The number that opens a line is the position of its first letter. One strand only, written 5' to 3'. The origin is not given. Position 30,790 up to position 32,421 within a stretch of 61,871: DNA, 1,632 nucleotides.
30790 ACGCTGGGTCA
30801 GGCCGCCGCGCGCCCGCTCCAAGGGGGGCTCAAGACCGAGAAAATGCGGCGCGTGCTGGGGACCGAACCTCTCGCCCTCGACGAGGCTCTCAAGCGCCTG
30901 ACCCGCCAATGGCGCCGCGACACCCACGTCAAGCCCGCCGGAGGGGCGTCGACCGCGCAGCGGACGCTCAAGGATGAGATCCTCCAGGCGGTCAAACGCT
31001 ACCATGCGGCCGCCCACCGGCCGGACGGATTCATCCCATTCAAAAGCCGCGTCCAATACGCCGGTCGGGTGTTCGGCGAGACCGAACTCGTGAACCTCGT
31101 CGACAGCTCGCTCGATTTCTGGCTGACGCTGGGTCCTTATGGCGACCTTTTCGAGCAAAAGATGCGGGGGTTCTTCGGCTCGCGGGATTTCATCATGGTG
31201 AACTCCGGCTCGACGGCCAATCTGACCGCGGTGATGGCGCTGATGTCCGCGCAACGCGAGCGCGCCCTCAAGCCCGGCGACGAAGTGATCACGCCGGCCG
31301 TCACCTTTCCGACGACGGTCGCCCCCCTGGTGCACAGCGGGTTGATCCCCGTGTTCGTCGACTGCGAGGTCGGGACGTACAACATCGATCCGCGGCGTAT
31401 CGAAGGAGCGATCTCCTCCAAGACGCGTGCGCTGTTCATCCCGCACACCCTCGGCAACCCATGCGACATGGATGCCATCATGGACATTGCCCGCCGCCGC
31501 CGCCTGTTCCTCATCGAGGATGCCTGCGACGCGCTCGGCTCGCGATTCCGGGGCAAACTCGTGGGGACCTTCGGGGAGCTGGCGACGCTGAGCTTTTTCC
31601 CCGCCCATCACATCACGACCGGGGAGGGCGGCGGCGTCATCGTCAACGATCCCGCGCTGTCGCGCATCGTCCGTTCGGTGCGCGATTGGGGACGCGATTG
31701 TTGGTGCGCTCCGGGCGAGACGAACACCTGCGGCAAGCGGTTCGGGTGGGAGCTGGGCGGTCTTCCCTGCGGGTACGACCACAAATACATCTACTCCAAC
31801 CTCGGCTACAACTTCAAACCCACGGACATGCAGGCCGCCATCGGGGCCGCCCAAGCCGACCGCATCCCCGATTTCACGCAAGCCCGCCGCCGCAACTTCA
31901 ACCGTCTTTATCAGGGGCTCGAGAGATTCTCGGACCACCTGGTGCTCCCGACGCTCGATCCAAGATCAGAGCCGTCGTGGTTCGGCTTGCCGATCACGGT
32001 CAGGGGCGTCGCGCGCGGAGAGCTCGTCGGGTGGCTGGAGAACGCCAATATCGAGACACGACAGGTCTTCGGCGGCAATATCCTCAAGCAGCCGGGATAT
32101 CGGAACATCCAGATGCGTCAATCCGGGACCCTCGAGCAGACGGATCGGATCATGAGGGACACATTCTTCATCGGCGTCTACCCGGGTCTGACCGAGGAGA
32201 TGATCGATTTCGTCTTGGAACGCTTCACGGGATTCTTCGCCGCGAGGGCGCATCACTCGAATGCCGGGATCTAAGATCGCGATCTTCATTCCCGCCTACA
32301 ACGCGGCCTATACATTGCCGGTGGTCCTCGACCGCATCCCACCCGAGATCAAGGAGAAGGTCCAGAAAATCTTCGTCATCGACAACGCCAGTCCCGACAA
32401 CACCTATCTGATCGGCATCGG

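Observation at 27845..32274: CDP-3,6-dideoxyhexose cassette with an RmlD-like::E1 fusion and no E3 reductase in the window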

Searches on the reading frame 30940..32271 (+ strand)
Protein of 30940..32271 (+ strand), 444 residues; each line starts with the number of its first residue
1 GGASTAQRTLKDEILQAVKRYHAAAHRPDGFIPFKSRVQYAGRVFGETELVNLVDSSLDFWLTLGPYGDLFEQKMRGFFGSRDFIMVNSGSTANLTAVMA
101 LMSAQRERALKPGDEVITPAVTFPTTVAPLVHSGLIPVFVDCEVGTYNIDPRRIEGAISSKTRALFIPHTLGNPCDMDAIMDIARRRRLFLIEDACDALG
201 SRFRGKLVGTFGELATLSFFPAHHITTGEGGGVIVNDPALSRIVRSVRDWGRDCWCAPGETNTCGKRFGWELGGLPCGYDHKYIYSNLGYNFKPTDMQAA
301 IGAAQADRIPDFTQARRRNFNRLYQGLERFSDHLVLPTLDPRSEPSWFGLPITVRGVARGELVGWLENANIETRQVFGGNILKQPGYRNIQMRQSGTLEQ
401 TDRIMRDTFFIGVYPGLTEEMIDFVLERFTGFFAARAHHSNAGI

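Call 29: search_dna_similar(query=window:30940-32271:+, collection=plasmids, mode=protein, max_evalue=1e-40, max_rows=30)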
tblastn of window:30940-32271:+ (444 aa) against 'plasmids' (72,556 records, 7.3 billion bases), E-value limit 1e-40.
Records with a match: 78; places in all: 79; records where one place covers at least 80% of the query: 77.
Best place of each record, by identity: <60% 78.
By first word of the organism name: Streptomyces 28; Ensifer 7; Azospirillum 6; Roseibium 6; Sinorhizobium 5; Paracoccus 5; Labrenzia 4; Salmonella 2; Rhodococcus 2; Methylovirgula 1; and 12 more.
By predicted mobility (MOB-suite, as given by PLSDB): non-mobilizable 69; mobilizable 6; conjugative 3.
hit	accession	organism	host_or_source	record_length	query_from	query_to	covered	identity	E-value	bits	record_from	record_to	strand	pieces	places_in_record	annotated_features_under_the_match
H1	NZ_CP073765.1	Methylovirgula sp. HY1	soil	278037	10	435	96%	52.3%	2e-130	422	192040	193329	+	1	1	rfbH: lipopolysaccharide biosynthesis protein RfbH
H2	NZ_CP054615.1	Azospirillum oryzae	cell culture,soil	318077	2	436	98%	50.8%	4e-134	432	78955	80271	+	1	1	rfbH: lipopolysaccharide biosynthesis protein RfbH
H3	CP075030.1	Salmonella enterica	-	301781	10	433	95%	52.1%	6e-135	435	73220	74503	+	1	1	rfbH: lipopolysaccharide biosynthesis protein RfbH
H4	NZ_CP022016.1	Salmonella enterica subsp. enterica serovar India str. ...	-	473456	10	433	95%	52.1%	8e-135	435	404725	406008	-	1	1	rfbH: lipopolysaccharide biosynthesis protein RfbH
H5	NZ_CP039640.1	Azospirillum sp. TSH100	soil,soil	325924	10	436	96%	51.3%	8e-132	426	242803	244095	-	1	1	rfbH: lipopolysaccharide biosynthesis protein RfbH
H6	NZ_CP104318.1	Streptomyces angustmyceticus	whole organism,soil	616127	11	436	96%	50.2%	1e-119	391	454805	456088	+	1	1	rfbH: lipopolysaccharide biosynthesis protein RfbH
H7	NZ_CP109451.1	Streptomyces sp. NBC_01471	-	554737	11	436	96%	49.3%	2e-117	384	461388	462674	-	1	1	rfbH: lipopolysaccharide biosynthesis protein RfbH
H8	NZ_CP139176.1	Streptomyces sp. CL7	soild,microorganism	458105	5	432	96%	48.4%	1e-114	377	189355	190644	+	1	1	rfbH: lipopolysaccharide biosynthesis protein RfbH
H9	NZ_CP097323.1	Streptomyces sp. RerS4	root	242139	11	436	96%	48.6%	1e-117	385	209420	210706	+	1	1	rfbH: lipopolysaccharide biosynthesis protein RfbH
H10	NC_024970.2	Streptomyces lavendulae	-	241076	11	433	95%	48.9%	1e-111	368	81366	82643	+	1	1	rfbH: lipopolysaccharide biosynthesis protein RfbH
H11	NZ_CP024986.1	Streptomyces lavendulae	pure culture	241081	11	433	95%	48.9%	1e-111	368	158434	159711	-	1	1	rfbH: lipopolysaccharide biosynthesis protein RfbH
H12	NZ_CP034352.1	Streptomyces sp. W1SF4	-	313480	11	437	96%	48.3%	2e-111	367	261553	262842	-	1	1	rfbH: lipopolysaccharide biosynthesis protein RfbH | NDP-hexose 2,3-dehydratase family protein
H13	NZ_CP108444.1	Streptomyces sp. NBC_01276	-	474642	11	437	96%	48.3%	4e-111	367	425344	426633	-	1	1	rfbH: lipopolysaccharide biosynthesis protein RfbH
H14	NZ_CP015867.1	Streptomyces parvulus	-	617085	11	434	95%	48.6%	5e-113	372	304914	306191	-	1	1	rfbH: lipopolysaccharide biosynthesis protein RfbH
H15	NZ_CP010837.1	Sphingomonas hengshuiensis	whole organism,soil of Hengshui Lake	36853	10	433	95%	48.6%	7e-110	363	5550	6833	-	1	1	rfbH: lipopolysaccharide biosynthesis protein RfbH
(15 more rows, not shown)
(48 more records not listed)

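Call 30: search_protein_representatives(protein=window:30940-32271:+)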
Query: 444 residues. Proteins with E-value up to 0.001 (for the whole library): 52569; up to 1e-10: 28768; up to 1e-30: 2656. The best 150 are listed.
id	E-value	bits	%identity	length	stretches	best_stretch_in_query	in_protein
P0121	2.0e-203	692.6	67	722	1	8-434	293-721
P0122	5.5e-197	671.4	66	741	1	9-437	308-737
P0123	1.9e-169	580.6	68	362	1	75-433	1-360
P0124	3.4e-169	579.8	58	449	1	8-437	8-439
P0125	9.0e-163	558.6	57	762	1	9-433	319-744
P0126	6.6e-153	526.1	52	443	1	7-435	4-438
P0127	3.6e-152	523.7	55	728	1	8-436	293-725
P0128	4.4e-151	520.1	58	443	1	29-426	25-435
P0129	2.6e-144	497.8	52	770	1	8-436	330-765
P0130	2.7e-144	497.7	54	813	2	13-257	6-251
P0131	4.6e-140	483.7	64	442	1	9-329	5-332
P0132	8.0e-137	473.1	53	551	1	15-435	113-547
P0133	2.9e-132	458.0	51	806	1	23-433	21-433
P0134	6.1e-128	443.8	52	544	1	17-429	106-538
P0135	5.6e-124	430.7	46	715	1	8-434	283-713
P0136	2.0e-123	428.9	51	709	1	4-430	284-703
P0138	3.3e-123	428.2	47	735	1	14-436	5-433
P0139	5.5e-123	427.5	46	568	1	8-433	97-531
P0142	2.7e-121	421.9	48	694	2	194-433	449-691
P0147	1.0e-115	403.5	51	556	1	26-429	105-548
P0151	1.9e-113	396.0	44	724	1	13-434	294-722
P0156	6.0e-112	391.1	49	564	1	9-432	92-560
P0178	8.1e-101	354.4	44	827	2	226-432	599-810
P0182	5.5e-99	348.3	49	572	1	107-427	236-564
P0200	1.4e-95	337.1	44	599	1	34-433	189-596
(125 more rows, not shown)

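Call 31: search_protein_families(library=pfam, proteins=[P0132, P0133, P0134, P0138, P0139, P0147, P0156, P0200, P0182, P0125], max_evalue=0.001)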
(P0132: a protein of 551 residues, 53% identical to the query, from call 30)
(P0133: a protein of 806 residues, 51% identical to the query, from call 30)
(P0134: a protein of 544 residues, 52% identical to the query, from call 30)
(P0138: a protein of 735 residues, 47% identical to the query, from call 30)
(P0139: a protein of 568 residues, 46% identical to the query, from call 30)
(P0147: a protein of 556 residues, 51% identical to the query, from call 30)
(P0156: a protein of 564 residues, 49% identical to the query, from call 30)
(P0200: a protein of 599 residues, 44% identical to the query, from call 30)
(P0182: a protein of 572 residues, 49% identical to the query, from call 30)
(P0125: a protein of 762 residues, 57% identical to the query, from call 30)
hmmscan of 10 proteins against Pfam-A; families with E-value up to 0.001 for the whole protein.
P0132 (551 aa): 2 families
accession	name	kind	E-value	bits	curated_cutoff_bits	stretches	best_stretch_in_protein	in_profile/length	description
PF01041.23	DegT_DnrJ_EryC1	-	1.3e-99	334.2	19.8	1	148-541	5-359/360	DegT/DnrJ/EryC1/StrS aminotransferase family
PF00266.25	Aminotran_5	-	6.6e-08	32.3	21.5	1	172-303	48-182/371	Aminotransferase class-V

P0133 (806 aa): 7 families
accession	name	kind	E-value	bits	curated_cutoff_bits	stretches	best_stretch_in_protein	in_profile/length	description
PF01041.23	DegT_DnrJ_EryC1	-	8.5e-89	298.7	19.8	1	45-429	4-359/360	DegT/DnrJ/EryC1/StrS aminotransferase family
PF01370.27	Epimerase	-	1.9e-32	113.1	20.9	1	486-732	1-240/240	NAD dependent epimerase/dehydratase family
PF16363.11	GDP_Man_Dehyd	-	5.9e-19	69.1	27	1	562-799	82-332/332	GDP-mannose 4,6 dehydratase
PF07993.18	NAD_binding_4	-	1.3e-06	28.2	20.1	0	568-670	97-209/258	Male sterility protein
PF01212.27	Beta_elim_lyase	-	8.6e-06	25.7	27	1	67-194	35-170/288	Beta-eliminating lyase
PF00266.25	Aminotran_5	-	0.00016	21.2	21.5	1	85-198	66-181/371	Aminotransferase class-V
PF01053.26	Cys_Met_Meta_PP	-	0.00047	19.2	27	1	64-194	52-175/381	Cys/Met metabolism PLP-dependent enzyme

P0134 (544 aa): 1 family
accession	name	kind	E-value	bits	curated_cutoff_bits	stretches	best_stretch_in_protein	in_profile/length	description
PF01041.23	DegT_DnrJ_EryC1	-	9.9e-91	305.1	19.8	1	139-538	5-359/360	DegT/DnrJ/EryC1/StrS aminotransferase family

P0138 (735 aa): 12 families
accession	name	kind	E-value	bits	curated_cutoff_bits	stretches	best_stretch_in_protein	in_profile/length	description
PF01041.23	DegT_DnrJ_EryC1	-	1.4e-93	314.4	19.8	1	38-422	5-355/360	DegT/DnrJ/EryC1/StrS aminotransferase family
PF01370.27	Epimerase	-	1.3e-35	123.4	20.9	1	436-659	1-233/240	NAD dependent epimerase/dehydratase family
PF16363.11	GDP_Man_Dehyd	-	6.1e-20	72.4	27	1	437-730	1-332/332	GDP-mannose 4,6 dehydratase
PF01073.25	3Beta_HSD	-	2.9e-12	46.6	22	1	437-651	1-229/280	3-beta hydroxysteroid dehydrogenase/isomerase family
PF04321.23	RmlD_sub_bind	-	9.2e-08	31.9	27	1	436-579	3-131/287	RmlD substrate binding domain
PF02719.21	Polysacc_synt_2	-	4.1e-06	26.6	20.2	1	436-547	1-125/293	Polysaccharide biosynthesis protein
PF00266.25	Aminotran_5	-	2.1e-05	24.1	21.5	1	80-192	69-181/371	Aminotransferase class-V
PF05368.20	NmrA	-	8.1e-05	22.8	27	1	434-546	3-103/298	NmrA-like family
PF00106.31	adh_short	-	9.4e-05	22.4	26.6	1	435-473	2-40/195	short chain dehydrogenase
PF07993.18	NAD_binding_4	-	9.8e-05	22.1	20.1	1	438-487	1-53/258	Male sterility protein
PF13460.12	NAD_binding_10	-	0.00019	21.8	27.2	1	440-548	1-96/184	NAD(P)H-binding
PF01053.26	Cys_Met_Meta_PP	-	0.00036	19.6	27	1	60-188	55-175/381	Cys/Met metabolism PLP-dependent enzyme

P0139 (568 aa): 2 families
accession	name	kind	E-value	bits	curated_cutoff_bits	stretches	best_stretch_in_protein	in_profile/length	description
PF01041.23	DegT_DnrJ_EryC1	-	2.4e-83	280.8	19.8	1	137-526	5-358/360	DegT/DnrJ/EryC1/StrS aminotransferase family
PF01212.27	Beta_elim_lyase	-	4.7e-05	23.3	27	1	157-286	34-170/288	Beta-eliminating lyase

P0147 (556 aa): 1 family
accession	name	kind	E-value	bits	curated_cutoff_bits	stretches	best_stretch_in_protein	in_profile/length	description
PF01041.23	DegT_DnrJ_EryC1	-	8.5e-68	229.6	19.8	1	126-548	4-359/360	DegT/DnrJ/EryC1/StrS aminotransferase family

P0156 (564 aa): 1 family
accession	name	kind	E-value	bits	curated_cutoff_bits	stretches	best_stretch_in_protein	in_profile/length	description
PF01041.23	DegT_DnrJ_EryC1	-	1.4e-72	245.4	19.8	1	139-556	11-358/360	DegT/DnrJ/EryC1/StrS aminotransferase family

P0200 (599 aa): 3 families
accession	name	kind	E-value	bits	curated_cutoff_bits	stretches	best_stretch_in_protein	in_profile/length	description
PF01041.23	DegT_DnrJ_EryC1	-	4.1e-87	293.2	19.8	1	202-591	5-358/360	DegT/DnrJ/EryC1/StrS aminotransferase family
PF01212.27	Beta_elim_lyase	-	0.00027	20.8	27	1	218-342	29-165/288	Beta-eliminating lyase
PF01053.26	Cys_Met_Meta_PP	-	0.00081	18.5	27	0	223-319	54-144/381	Cys/Met metabolism PLP-dependent enzyme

P0182 (572 aa): 2 families
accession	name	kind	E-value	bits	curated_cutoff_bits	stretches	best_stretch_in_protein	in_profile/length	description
PF00162.24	PGK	-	5.9e-99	332.1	27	1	2-251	23-268/379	Phosphoglycerate kinase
PF01041.23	DegT_DnrJ_EryC1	-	3.1e-69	234.4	19.8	1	245-566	69-359/360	DegT/DnrJ/EryC1/StrS aminotransferase family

P0125 (762 aa): 7 families
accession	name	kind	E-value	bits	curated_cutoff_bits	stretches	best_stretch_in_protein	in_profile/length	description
PF01041.23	DegT_DnrJ_EryC1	-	4.6e-80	270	19.8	1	358-740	5-359/360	DegT/DnrJ/EryC1/StrS aminotransferase family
PF01370.27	Epimerase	-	1.3e-34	120.1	20.9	1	14-236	2-240/240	NAD dependent epimerase/dehydratase family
PF16363.11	GDP_Man_Dehyd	-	4.8e-23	82.6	27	1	14-297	1-330/332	GDP-mannose 4,6 dehydratase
PF04321.23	RmlD_sub_bind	-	1.7e-10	40.9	27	1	14-232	4-206/287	RmlD substrate binding domain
PF01073.25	3Beta_HSD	-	3.2e-10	40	22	1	14-217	1-223/280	3-beta hydroxysteroid dehydrogenase/isomerase family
PF07993.18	NAD_binding_4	-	6.2e-05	22.7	20.1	0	15-34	1-20/258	Male sterility protein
PF01212.27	Beta_elim_lyase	-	0.00026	20.9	27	1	380-548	36-214/288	Beta-eliminating lyase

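Call 32: get_annotated_region(hit=H3, flank=8000)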
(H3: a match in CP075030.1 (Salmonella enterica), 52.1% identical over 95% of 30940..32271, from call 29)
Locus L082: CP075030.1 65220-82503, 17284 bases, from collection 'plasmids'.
description: Salmonella enterica subsp. enterica serovar Abortusequi strain CFSAN022626 plasmid pCFSAN022626, complete sequence
organism: Salmonella enterica (NCBI taxid 607)
taxonomy: Bacteria; Pseudomonadota; Gammaproteobacteria; Enterobacterales; Enterobacteriaceae; Salmonella; Salmonella enterica
host: -; source: -; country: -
typing (MOB-suite, as given by PLSDB): non-mobilizable
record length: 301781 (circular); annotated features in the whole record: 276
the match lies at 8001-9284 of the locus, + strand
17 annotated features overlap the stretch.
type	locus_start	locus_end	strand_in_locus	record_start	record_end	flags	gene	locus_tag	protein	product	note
CDS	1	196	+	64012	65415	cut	wcaM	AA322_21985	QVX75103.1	colanic acid biosynthesis protein WcaM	-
CDS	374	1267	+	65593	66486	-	galF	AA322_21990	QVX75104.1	GalU regulator GalF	-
CDS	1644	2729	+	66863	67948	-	rfbB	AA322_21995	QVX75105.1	dTDP-glucose 4,6-dehydratase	-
CDS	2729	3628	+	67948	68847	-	rfbD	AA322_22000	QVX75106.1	dTDP-4-dehydrorhamnose reductase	-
CDS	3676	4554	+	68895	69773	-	rfbA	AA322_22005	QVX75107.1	glucose-1-phosphate thymidylyltransferase RfbA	-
CDS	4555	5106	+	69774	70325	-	rfbC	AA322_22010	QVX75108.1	dTDP-4-dehydrorhamnose 3,5-epimerase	-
CDS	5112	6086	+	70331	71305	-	-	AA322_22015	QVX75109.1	CDP-6-deoxy-delta-3,4-glucoseen reductase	-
CDS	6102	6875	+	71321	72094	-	rfbF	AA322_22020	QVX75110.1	glucose-1-phosphate cytidylyltransferase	-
CDS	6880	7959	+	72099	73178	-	rfbG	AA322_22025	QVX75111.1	CDP-glucose 4,6-dehydratase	-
CDS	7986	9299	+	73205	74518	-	rfbH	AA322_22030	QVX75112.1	lipopolysaccharide biosynthesis protein RfbH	-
CDS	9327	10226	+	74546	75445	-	-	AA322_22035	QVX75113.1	CDP-abequose synthase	-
CDS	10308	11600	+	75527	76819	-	-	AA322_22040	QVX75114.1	MATE family efflux transporter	-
CDS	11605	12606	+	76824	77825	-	rfbV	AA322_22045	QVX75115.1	abequosyltransferase RfbV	-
CDS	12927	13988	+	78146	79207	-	-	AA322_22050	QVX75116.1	glycosyltransferase family 4 protein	-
CDS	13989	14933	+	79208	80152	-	rfbN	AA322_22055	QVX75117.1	O antigen biosynthesis rhamnosyltransferase RfbN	-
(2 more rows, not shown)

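Call 49: get_annotated_region(hit=H1, flank=8000)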
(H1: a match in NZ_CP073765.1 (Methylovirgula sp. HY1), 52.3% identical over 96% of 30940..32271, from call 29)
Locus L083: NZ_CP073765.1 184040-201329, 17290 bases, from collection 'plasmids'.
description: Methylovirgula sp. HY1 plasmid pHY1, complete sequence
organism: Methylovirgula sp. HY1 (NCBI taxid 2822761)
taxonomy: Bacteria; Pseudomonadota; Alphaproteobacteria; Hyphomicrobiales; Beijerinckiaceae; Methylovirgula; Methylovirgula sp. HY1
host: -; source: soil; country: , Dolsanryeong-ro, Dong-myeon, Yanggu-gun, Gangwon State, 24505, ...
typing (MOB-suite, as given by PLSDB): non-mobilizable
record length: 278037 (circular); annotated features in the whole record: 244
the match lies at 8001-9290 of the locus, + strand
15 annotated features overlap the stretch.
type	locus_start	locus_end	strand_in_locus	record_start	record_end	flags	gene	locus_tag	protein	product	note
CDS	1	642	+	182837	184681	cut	-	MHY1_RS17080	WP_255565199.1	HAD-IIIA family hydrolase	-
CDS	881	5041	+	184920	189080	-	-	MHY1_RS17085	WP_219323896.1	methyltransferase domain-containing protein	-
CDS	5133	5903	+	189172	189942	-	rfbF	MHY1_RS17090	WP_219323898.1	glucose-1-phosphate cytidylyltransferase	GO:0009103 - lipopolysaccharide biosynthetic process [Evidence IEA]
CDS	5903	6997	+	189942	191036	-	rfbG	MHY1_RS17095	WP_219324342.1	CDP-glucose 4,6-dehydratase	GO:0009243 - O antigen biosynthetic process [Evidence IEA]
CDS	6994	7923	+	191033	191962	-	-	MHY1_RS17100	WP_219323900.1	NAD(P)-dependent oxidoreductase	-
CDS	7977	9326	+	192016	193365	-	rfbH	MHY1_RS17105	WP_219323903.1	lipopolysaccharide biosynthesis protein RfbH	-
CDS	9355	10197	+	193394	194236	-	-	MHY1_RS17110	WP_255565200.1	transketolase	-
CDS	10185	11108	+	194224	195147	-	-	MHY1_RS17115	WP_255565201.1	transketolase C-terminal domain-containing protein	-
CDS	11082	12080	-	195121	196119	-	-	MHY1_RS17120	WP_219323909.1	glycosyltransferase family 2 protein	-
CDS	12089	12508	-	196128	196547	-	-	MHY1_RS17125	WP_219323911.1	GtrA family protein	-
CDS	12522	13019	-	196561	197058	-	-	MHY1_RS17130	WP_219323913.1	hypothetical protein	-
CDS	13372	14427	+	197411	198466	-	rfbB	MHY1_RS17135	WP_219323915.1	dTDP-glucose 4,6-dehydratase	GO:0019305 - dTDP-rhamnose biosynthetic process [Evidence IEA]; GO:0009243 - O antigen biosynthetic process [Evidence ...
CDS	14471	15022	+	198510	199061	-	rfbC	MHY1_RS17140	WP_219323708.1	dTDP-4-dehydrorhamnose 3,5-epimerase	GO:0019305 - dTDP-rhamnose biosynthetic process [Evidence IEA]; GO:0009243 - O antigen biosynthetic process [Evidence ...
CDS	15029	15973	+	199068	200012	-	rfbD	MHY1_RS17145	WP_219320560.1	dTDP-4-dehydrorhamnose reductase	GO:0019305 - dTDP-rhamnose biosynthetic process [Evidence IEA]; GO:0009243 - O antigen biosynthetic process [Evidence ...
CDS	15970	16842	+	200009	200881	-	rfbA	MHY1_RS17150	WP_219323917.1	glucose-1-phosphate thymidylyltransferase RfbA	GO:0019305 - dTDP-rhamnose biosynthetic process [Evidence IEA]; GO:0009243 - O antigen biosynthetic process [Evidence ...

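Call 50: get_annotated_region(hit=H2, flank=8000)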
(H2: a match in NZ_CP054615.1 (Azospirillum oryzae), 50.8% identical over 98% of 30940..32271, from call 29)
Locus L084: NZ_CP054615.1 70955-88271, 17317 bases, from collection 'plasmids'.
description: Azospirillum oryzae strain KACC 14407 plasmid unnamed1, complete sequence
organism: Azospirillum oryzae (NCBI taxid 286727)
taxonomy: Bacteria; Pseudomonadota; Alphaproteobacteria; Rhodospirillales; Azospirillaceae; Azospirillum; Azospirillum oryzae
host: -; source: cell culture,soil; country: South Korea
typing (MOB-suite, as given by PLSDB): non-mobilizable; replicon rep_cluster_1806
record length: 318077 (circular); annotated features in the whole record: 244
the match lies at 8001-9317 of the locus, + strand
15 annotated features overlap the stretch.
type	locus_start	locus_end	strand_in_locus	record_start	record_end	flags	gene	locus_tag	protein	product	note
CDS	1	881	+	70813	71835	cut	-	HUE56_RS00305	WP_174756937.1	glycosyltransferase family 2 protein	-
CDS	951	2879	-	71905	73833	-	-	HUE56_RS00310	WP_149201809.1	hypothetical protein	-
CDS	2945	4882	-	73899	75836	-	asnB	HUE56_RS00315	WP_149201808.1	asparagine synthase (glutamine-hydrolyzing)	GO:0006529 - asparagine biosynthetic process [Evidence IEA]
CDS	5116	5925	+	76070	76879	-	-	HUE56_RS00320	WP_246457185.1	FkbM family methyltransferase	-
CDS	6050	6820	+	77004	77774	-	rfbF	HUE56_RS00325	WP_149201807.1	glucose-1-phosphate cytidylyltransferase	GO:0009103 - lipopolysaccharide biosynthetic process [Evidence IEA]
CDS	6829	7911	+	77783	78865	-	rfbG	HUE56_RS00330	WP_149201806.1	CDP-glucose 4,6-dehydratase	GO:0009243 - O antigen biosynthetic process [Evidence IEA]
CDS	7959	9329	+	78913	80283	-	rfbH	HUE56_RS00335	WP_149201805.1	lipopolysaccharide biosynthesis protein RfbH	-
CDS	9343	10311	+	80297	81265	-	-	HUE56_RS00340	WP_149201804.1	NAD(P)-dependent oxidoreductase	-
CDS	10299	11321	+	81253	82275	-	-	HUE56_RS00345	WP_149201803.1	GDP-mannose 4,6-dehydratase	-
CDS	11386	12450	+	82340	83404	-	-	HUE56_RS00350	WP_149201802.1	glycosyltransferase family 4 protein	-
CDS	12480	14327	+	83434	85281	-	-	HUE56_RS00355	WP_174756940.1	glycosyltransferase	-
CDS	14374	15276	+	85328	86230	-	-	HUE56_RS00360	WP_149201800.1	NAD(P)-dependent oxidoreductase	-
CDS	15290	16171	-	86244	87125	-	-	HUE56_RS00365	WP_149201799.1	glycosyltransferase family 2 protein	-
CDS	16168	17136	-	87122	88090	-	-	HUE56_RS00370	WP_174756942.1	glycosyltransferase family 2 protein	-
CDS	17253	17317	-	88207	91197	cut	-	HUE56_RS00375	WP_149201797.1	tetratricopeptide repeat protein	-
